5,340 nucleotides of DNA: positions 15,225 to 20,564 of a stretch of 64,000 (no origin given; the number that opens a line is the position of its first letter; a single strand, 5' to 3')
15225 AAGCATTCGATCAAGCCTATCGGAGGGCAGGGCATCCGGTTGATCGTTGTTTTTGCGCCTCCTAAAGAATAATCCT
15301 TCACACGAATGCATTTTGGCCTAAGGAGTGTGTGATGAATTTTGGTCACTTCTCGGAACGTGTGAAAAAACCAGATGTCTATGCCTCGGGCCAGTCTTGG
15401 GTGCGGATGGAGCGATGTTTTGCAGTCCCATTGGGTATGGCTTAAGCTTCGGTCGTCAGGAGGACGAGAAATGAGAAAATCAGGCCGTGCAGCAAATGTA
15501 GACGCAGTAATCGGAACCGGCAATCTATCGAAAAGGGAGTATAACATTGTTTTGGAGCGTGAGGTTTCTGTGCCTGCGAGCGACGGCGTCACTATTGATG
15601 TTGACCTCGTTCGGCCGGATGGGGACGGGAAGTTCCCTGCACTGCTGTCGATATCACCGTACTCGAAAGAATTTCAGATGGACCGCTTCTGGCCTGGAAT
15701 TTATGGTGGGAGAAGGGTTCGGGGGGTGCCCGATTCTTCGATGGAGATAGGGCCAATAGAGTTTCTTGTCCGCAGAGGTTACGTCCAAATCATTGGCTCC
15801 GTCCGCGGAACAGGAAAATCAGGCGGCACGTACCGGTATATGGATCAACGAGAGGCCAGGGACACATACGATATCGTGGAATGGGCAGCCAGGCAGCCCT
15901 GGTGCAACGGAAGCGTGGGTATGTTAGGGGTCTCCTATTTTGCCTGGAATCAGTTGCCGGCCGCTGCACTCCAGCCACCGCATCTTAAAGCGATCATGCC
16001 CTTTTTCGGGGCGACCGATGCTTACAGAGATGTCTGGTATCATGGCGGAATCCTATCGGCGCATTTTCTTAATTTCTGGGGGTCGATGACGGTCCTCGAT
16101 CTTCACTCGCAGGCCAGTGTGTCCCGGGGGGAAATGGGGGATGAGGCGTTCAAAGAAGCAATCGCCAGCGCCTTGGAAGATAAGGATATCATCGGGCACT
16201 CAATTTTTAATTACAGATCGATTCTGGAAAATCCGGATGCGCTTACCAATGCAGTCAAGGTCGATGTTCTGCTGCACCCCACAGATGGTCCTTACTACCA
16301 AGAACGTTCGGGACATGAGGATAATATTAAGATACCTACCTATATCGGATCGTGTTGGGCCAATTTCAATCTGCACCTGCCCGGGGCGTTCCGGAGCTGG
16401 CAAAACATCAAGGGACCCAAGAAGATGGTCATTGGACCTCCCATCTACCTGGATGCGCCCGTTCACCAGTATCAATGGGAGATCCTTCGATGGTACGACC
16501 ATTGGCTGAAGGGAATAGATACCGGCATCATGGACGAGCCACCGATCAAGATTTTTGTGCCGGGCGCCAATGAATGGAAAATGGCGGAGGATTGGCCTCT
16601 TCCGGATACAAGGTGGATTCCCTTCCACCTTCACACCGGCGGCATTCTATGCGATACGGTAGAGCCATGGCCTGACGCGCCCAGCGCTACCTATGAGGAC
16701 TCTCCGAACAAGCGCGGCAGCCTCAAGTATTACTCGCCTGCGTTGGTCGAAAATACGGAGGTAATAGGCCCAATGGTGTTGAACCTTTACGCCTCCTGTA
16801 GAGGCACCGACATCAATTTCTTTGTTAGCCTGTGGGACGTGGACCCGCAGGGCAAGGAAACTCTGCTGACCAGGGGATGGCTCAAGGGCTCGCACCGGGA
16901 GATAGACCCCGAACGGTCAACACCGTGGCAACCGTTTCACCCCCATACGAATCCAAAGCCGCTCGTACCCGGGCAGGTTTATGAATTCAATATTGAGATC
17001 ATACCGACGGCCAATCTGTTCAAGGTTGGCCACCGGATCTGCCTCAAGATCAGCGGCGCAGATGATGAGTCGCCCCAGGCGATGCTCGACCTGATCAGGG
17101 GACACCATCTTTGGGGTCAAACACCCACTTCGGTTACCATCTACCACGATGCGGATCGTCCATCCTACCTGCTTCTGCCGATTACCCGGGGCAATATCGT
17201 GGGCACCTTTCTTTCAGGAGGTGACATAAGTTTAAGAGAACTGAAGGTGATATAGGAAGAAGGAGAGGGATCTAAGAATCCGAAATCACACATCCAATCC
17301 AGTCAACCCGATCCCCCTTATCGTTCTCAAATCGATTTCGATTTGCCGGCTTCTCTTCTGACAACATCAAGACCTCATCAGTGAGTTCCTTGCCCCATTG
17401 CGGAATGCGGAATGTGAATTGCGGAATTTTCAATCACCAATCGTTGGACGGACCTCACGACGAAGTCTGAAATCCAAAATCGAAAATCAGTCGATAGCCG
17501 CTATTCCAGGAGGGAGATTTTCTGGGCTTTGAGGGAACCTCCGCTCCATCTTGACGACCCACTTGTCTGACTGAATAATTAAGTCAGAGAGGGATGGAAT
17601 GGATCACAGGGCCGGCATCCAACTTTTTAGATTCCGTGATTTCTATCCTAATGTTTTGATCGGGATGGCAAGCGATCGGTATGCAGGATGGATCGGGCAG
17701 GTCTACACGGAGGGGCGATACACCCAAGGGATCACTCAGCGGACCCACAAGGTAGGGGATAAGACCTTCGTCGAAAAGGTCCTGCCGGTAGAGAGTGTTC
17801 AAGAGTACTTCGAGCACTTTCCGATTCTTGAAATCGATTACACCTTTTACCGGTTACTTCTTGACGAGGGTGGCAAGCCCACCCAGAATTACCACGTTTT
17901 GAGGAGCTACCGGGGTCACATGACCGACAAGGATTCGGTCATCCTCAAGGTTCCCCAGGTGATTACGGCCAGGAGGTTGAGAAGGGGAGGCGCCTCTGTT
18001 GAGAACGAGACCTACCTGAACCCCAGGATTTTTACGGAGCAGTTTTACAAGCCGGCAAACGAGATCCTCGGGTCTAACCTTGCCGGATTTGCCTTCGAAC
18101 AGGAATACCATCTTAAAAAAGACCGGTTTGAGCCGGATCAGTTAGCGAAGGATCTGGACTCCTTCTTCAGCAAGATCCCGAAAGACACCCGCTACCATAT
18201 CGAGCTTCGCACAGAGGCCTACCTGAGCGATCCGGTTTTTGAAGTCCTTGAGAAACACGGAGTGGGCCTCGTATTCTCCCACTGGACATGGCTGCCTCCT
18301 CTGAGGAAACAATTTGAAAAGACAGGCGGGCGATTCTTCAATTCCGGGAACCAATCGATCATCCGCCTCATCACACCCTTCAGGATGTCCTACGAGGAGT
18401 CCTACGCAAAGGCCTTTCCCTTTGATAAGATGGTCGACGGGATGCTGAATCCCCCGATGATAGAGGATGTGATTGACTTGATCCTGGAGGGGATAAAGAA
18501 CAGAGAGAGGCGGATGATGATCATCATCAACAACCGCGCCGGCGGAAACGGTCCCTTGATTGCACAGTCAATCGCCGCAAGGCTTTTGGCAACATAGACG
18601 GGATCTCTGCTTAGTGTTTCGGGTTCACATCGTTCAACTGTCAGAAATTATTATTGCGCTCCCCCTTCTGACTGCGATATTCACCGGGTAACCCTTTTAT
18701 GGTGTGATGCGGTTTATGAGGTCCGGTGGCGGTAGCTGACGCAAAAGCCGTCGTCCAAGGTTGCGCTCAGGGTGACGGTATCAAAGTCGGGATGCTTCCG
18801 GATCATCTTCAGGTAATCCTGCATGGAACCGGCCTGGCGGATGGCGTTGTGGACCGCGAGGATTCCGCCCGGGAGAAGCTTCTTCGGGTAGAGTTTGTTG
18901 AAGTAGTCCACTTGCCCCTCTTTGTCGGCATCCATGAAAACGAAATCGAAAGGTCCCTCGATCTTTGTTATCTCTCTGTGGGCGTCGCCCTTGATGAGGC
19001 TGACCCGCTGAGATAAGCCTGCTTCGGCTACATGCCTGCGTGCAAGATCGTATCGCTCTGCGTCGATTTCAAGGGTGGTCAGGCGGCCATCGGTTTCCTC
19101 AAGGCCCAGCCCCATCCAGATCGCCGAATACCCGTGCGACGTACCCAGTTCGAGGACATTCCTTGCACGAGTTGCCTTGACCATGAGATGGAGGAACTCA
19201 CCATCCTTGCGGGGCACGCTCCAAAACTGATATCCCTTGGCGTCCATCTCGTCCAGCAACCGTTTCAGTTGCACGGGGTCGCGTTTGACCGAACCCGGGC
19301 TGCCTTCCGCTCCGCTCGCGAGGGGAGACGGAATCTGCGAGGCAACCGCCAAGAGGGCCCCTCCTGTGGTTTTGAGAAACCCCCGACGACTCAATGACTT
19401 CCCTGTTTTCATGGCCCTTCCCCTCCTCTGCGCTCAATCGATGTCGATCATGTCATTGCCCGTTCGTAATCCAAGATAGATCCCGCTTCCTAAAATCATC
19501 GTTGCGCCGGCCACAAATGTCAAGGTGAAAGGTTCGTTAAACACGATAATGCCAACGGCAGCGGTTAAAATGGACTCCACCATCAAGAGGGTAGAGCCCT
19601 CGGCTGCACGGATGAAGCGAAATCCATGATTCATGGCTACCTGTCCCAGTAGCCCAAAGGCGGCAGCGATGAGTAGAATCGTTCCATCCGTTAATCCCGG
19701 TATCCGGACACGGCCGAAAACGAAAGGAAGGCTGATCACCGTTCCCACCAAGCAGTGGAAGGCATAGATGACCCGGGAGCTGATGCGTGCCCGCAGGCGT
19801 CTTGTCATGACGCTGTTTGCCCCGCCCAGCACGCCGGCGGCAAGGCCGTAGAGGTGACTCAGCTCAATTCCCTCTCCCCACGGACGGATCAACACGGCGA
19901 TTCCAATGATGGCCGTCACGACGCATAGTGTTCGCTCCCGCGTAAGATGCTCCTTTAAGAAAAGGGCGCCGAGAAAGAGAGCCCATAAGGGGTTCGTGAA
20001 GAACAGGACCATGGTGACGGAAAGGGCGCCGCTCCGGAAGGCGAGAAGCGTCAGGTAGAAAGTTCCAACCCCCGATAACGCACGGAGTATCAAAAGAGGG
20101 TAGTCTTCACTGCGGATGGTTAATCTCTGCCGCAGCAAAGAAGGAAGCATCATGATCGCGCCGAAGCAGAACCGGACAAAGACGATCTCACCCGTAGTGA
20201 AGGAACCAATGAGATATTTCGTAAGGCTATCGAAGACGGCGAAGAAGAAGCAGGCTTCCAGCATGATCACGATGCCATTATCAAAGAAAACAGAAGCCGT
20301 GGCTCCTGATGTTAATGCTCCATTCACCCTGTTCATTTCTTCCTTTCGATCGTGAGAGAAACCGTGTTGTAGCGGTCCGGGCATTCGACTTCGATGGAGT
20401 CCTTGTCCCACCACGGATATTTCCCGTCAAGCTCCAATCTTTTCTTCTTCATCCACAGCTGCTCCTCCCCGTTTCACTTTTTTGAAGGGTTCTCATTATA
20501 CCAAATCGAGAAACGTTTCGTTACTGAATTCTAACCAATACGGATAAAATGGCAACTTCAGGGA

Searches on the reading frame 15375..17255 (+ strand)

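Call 85: search_protein_families(library=pfam, proteins=[window:15375-17255:+], max_evalue=0.00001)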
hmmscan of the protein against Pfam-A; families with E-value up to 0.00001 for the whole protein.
window:15375-17255:+ (626 aa): 2 families
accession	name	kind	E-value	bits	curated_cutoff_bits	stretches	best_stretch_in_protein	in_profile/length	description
PF02129.25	Peptidase_S15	-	2.2e-50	172.2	23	1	70-355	1-257/262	X-Pro dipeptidyl-peptidase (S15 family)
PF08530.16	PepX_C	-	1.5e-33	117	22.5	1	384-599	2-216/217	X-Pro dipeptidyl-peptidase C-terminal non-catalytic domain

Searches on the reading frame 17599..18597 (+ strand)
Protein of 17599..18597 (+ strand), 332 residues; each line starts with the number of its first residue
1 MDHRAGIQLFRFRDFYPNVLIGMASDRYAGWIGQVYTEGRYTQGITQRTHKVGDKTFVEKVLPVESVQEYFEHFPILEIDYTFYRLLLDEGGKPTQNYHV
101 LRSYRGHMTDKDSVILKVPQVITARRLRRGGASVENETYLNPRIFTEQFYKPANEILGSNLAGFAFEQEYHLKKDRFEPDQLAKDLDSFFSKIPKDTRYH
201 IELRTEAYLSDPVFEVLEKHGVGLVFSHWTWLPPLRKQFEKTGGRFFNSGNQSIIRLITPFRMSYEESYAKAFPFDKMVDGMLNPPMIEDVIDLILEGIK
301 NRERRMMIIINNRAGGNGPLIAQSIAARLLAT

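Call 85: search_protein_families(library=pfam, proteins=[window:17599-18597:+], max_evalue=0.00001)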
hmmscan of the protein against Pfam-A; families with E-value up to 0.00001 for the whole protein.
window:17599-18597:+ (332 aa): 1 family
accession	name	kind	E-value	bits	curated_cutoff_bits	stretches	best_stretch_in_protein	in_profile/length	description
PF01904.24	DUF72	-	1.7e-19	71.2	25.3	1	64-326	8-215/217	Protein of unknown function DUF72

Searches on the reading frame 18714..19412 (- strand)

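Call 85: search_protein_families(library=pfam, proteins=[window:18714-19412:-], max_evalue=0.00001)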
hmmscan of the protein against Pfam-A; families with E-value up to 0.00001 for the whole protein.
window:18714-19412:- (232 aa): 3 families
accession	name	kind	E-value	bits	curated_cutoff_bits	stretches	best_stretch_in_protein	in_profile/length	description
PF01596.23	Methyltransf_3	-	2.2e-28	99.4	22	1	45-193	7-158/204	O-methyltransferase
PF13578.12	Methyltransf_24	-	2.2e-15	57.9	26.3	1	87-189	1-104/105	Methyltransferase domain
PF13649.12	Methyltransf_25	-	5.2e-06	27.5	27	0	86-160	1-70/97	Methyltransferase domain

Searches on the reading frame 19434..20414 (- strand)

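Call 85: search_protein_families(library=pfam, proteins=[window:19434-20414:-], max_evalue=0.00001)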
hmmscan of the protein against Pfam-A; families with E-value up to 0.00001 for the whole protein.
window:19434-20414:- (326 aa): 1 family
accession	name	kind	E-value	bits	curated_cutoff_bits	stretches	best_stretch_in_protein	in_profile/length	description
PF00892.27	EamA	-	8e-31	107.5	28.2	2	47-176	3-134/135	EamA-like transporter family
